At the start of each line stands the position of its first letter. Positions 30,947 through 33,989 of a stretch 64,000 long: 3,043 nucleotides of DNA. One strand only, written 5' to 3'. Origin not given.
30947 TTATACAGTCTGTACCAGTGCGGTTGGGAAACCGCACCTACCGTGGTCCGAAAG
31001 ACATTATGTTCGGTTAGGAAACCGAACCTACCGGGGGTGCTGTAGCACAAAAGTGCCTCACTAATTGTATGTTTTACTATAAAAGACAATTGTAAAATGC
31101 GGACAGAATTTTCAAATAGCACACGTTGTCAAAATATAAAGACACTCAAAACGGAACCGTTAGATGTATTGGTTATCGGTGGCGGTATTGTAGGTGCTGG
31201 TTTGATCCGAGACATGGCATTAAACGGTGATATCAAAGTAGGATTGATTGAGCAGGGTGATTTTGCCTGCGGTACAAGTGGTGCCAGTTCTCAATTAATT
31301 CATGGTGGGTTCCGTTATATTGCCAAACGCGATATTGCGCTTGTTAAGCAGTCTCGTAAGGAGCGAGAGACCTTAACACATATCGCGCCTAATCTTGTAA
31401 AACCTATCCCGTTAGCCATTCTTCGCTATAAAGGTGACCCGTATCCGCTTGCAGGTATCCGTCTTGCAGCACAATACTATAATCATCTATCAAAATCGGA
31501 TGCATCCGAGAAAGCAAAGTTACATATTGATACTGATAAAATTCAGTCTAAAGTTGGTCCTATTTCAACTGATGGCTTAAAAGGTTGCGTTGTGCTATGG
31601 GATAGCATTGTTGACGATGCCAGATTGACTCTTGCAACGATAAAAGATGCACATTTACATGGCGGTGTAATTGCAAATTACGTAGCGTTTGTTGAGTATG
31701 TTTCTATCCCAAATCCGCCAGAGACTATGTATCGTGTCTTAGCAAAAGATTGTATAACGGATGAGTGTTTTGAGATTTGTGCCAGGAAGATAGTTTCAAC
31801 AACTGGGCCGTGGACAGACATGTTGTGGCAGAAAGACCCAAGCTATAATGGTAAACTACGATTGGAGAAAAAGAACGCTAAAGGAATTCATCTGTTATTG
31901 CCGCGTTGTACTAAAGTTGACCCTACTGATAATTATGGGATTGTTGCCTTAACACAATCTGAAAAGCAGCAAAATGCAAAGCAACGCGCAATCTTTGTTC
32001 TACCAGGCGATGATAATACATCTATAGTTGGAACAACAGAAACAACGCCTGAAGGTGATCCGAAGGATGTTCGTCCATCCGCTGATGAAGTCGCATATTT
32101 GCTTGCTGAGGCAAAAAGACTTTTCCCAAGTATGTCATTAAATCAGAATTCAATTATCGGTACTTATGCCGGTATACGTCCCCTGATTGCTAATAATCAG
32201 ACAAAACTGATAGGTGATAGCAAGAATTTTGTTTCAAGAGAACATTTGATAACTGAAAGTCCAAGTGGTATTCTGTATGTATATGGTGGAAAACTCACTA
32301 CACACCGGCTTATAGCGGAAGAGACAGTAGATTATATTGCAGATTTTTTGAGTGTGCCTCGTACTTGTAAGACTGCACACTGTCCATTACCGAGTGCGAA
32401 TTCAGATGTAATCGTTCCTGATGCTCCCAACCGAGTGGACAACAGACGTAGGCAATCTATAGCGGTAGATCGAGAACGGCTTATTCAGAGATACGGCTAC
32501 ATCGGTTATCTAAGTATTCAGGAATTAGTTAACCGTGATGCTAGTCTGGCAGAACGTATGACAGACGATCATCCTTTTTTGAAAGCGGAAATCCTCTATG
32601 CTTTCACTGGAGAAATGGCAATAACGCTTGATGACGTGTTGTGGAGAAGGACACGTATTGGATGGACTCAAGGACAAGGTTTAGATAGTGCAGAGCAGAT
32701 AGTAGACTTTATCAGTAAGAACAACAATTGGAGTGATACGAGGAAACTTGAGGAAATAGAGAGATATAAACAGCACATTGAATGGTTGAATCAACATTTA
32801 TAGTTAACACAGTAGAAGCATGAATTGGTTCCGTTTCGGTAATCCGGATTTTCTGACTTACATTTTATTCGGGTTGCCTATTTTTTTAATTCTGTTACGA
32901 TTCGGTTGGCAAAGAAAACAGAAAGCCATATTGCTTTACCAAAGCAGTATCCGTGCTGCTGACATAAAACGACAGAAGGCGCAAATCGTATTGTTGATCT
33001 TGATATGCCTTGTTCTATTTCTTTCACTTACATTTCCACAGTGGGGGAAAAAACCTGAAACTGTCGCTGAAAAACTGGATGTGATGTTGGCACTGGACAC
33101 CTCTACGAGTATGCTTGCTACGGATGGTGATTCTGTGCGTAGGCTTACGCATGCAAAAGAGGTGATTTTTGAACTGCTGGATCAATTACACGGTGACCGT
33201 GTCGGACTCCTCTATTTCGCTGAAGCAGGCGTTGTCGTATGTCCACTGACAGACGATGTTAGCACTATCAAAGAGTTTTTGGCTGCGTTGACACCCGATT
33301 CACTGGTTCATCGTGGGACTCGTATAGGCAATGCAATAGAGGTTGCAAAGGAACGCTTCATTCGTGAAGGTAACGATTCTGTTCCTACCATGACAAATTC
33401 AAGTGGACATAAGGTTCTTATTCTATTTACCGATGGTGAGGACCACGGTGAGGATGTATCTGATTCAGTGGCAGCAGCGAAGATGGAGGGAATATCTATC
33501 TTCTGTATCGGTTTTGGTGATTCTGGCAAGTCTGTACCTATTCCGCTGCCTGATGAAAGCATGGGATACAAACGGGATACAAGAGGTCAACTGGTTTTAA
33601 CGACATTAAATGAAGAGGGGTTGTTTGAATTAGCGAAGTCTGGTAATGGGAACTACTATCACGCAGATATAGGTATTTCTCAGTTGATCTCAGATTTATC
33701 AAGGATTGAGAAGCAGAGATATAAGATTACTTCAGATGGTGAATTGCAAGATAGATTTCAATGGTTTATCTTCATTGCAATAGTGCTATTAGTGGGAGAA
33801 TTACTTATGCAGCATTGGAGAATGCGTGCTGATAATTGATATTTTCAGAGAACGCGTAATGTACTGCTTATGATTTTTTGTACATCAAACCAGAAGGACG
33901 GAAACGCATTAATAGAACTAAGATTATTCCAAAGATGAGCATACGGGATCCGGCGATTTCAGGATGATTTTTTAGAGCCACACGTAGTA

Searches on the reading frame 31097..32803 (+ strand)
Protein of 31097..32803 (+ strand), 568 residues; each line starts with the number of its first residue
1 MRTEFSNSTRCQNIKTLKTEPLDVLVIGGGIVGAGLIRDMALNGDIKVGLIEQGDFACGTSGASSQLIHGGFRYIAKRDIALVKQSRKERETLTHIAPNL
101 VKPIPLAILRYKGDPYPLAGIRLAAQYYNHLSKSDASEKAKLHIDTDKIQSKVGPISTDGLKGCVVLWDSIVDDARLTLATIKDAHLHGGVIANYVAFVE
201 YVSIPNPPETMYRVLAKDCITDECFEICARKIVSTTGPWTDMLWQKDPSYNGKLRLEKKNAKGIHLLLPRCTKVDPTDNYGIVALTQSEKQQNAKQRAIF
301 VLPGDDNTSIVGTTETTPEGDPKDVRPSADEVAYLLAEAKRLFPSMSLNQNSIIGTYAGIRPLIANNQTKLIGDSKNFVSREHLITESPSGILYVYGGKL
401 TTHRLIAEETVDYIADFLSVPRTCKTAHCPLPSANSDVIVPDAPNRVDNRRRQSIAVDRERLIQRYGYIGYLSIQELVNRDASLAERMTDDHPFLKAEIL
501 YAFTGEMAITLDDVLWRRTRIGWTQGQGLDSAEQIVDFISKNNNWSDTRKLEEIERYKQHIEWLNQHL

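Call 75: search_protein_families(library=pfam, proteins=[window:31097-32803:+], max_evalue=0.00001)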
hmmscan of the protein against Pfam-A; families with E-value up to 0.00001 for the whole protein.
window:31097-32803:+ (568 aa): 2 families
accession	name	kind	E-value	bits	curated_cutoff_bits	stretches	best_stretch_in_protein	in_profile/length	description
PF01266.30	DAO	-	5.6e-39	135.1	27.9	1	23-410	1-350/353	FAD dependent oxidoreductase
PF16901.10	DAO_C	-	9.6e-18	64.7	31.4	1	458-550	31-126/126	C-terminal domain of alpha-glycerophosphate oxidase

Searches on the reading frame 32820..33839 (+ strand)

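Call 75: search_protein_families(library=pfam, proteins=[window:32820-33839:+], max_evalue=0.00001)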
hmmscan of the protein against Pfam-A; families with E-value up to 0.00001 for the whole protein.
window:32820-33839:+ (339 aa): 2 families
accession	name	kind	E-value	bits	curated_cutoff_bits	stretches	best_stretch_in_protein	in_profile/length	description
PF00092.34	VWA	-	1.8e-18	67.8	23.8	1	87-235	1-142/174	von Willebrand factor type A domain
PF13519.12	VWA_2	-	4.2e-17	63.1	27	1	88-207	1-107/107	von Willebrand factor type A domain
